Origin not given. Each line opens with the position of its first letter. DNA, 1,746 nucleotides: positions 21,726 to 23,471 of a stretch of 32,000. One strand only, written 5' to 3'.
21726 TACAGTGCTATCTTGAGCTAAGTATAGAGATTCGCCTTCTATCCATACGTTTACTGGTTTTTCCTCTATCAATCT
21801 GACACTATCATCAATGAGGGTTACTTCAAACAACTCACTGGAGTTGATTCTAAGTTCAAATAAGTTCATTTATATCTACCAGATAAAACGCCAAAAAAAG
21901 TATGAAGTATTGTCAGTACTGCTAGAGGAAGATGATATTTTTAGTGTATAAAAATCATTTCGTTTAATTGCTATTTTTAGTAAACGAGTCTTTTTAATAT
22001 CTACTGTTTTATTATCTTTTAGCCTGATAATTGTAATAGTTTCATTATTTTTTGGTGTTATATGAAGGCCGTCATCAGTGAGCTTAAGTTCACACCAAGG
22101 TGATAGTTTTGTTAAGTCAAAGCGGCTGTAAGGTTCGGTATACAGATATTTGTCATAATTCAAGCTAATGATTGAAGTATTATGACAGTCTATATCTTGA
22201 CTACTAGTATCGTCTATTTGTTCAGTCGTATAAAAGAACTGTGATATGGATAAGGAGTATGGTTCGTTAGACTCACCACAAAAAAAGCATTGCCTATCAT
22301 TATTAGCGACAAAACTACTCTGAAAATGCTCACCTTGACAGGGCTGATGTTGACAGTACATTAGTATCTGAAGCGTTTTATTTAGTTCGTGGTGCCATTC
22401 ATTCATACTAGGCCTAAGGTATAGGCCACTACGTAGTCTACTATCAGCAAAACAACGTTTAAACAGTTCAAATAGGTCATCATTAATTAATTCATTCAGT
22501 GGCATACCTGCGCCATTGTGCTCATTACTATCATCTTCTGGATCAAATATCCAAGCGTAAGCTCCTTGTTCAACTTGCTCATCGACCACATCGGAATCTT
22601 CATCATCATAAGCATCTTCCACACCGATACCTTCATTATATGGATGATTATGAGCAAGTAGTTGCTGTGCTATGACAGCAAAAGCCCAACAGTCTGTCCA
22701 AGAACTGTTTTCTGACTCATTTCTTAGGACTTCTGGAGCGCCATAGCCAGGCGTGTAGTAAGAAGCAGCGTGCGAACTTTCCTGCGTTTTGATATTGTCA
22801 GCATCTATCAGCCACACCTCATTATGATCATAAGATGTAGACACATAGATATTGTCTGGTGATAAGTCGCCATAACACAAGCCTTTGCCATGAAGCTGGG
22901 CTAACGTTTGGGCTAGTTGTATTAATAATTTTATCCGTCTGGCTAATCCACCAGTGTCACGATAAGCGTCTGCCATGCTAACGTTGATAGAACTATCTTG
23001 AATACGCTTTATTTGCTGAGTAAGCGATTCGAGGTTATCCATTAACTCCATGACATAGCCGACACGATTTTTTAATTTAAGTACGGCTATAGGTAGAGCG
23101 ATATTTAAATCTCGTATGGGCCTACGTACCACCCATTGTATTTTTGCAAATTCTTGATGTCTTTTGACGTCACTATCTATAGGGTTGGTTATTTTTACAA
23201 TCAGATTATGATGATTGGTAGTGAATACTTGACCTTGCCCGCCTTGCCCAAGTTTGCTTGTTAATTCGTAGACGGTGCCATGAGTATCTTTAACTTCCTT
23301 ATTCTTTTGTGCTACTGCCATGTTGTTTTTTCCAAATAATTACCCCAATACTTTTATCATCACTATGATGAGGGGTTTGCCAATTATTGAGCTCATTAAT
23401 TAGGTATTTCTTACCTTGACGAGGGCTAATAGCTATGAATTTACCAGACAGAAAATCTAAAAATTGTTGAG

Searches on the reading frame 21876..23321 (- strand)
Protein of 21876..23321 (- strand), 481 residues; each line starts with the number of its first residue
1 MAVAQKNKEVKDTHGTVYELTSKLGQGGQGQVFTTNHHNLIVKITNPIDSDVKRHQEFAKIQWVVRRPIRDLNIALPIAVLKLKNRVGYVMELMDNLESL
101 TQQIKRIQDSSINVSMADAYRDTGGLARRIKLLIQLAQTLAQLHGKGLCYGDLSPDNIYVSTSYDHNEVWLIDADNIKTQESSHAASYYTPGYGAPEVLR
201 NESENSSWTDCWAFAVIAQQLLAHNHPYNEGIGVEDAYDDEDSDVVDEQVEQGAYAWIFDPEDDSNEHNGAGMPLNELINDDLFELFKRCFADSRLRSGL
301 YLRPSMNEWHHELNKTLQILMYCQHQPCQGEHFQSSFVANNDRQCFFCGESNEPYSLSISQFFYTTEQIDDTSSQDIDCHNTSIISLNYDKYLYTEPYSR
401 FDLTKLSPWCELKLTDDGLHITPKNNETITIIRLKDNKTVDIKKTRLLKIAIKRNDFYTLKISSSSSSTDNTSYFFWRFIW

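Call 5: search_protein_families(library=pfam, proteins=[window:21876-23321:-], max_evalue=0.1)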
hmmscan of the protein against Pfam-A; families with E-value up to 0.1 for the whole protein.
window:21876-23321:- (481 aa): 6 families
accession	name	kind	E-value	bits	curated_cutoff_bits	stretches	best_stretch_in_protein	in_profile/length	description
PF00069.31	Pkinase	-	2.1e-16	60.5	31.7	1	18-240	1-209/263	Protein kinase domain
PF07714.23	PK_Tyr_Ser-Thr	-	4e-08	33.3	23.1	1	20-228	3-205/258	Protein tyrosine and serine/threonine kinase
PF06293.20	Kdo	-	9.5e-07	28.9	21.3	1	124-180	115-172/207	Lipopolysaccharide kinase (Kdo/WaaP) family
PF01636.29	APH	-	0.028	14.6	23.2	0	122-166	140-185/239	Phosphotransferase enzyme family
PF14531.12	Kinase-like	-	0.046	13.4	25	1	78-199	99-213/289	Kinase-like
PF11050.13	Viral_env_E26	-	0.092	12.6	25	0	8-106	21-112/225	Virus envelope protein E26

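Call 6: search_protein_families(library=padloc, proteins=[window:21876-23321:-], max_evalue=0.1)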
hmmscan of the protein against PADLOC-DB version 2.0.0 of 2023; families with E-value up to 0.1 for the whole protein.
window:21876-23321:- (481 aa): 23 families
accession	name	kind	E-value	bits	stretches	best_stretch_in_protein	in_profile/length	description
PDLC04138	mad6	-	7.5e-18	62.7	1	12-292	47-294/659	mads_6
PDLC04053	PD-T4-6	-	6.6e-11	40.2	1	127-230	110-213/311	-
PDLC04042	PD-T4-6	-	2.2e-10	38.7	1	15-236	8-220/292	-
PDLC03920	MkoA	-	5.3e-10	36.2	1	67-236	66-236/1112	-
PDLC04047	PD-T4-6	-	6.9e-09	33.2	1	16-230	10-214/327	-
PDLC01088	C3a189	-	7e-09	32.8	1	24-230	5-210/840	kinase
PDLC03921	MkoA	-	1.4e-08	30.9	1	126-225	586-676/1607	-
PDLC04054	PD-T4-6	-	2e-08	32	1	127-231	111-216/347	-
PDLC04039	PD-T4-6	-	2.1e-06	25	1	127-229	114-216/458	-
PDLC04044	PD-T4-6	-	1.1e-05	22.8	1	18-228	34-239/372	-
PDLC04043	PD-T4-6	-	1.8e-05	22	1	126-229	112-218/452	-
PDLC04049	PD-T4-6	-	2e-05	21.6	1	126-173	113-159/442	-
PDLC04063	PD-T4-6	-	3.4e-05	20.8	1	126-173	118-164/564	-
PDLC04058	PD-T4-6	-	0.00026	18.2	1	126-173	113-159/460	-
PDLC02375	Stk2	-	0.0005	16.9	1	23-162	131-252/500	-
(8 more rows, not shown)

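Call 8: search_protein_families(library=ncbifam, proteins=[window:21876-23321:-], max_evalue=0.1)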
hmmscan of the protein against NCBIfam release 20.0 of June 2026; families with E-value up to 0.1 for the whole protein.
window:21876-23321:- (481 aa): 12 families
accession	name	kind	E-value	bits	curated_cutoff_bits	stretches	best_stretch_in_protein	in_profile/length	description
NF038150.1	lanthi_synth_IV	equivalog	1e-11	43.9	650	1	106-228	274-396/851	class IV lanthionine synthetase LanL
NF047741.1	antiphage_MADS6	equivalog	1.9e-11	43.2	460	1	107-230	280-405/612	methylation-associated defense system protein kinase MAD6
NF038151.1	lanthi_synth_III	equivalog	6e-10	38.1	575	1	129-223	338-424/833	class III lanthionine synthetase LanKC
NF043056.1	T4SS_LegK1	equivalog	2.5e-08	33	550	1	11-218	81-280/516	Dot/Icm T4SS effector kinase LegK1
NF058632.1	SerThrKinPrkT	equivalog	1.8e-07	30.5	280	1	14-163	19-153/322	serine/threonine protein kinase PrkT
NF009651.0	PRK13184.1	equivalog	2.8e-05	22.3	839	1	18-230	4-233/932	serine/threonine-protein kinase PknD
NF002475.0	PRK01723.1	equivalog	9.7e-05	21.5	142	1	133-183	149-196/241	3-deoxy-D-manno-octulosonic acid kinase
TIGR03903.1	TOMM_kin_cyc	equivalog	0.00012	20.1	705.75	1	130-217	82-178/1267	TOMM system kinase/cyclase fusion protein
NF052427.1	StpK7MSMEG_1200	equivalog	0.00026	19.6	900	1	130-229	111-210/601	serine/threonine protein kinase StpK7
TIGR03724.2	arch_bud32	equivalog_domain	0.0004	19.9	125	1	108-174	76-128/193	KEOPS complex kinase/ATPase Bud32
TIGR02172.1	Fb_sc_TIGR02172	paralog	0.046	13.5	228.2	1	23-105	8-87/226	TIGR02172 family protein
NF007174.0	PRK09605.1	equivalog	0.048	12.1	447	1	110-175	421-471/535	bifunctional N(6)-L-threonylcarbamoyladenine synthase/serine/threonine protein kinase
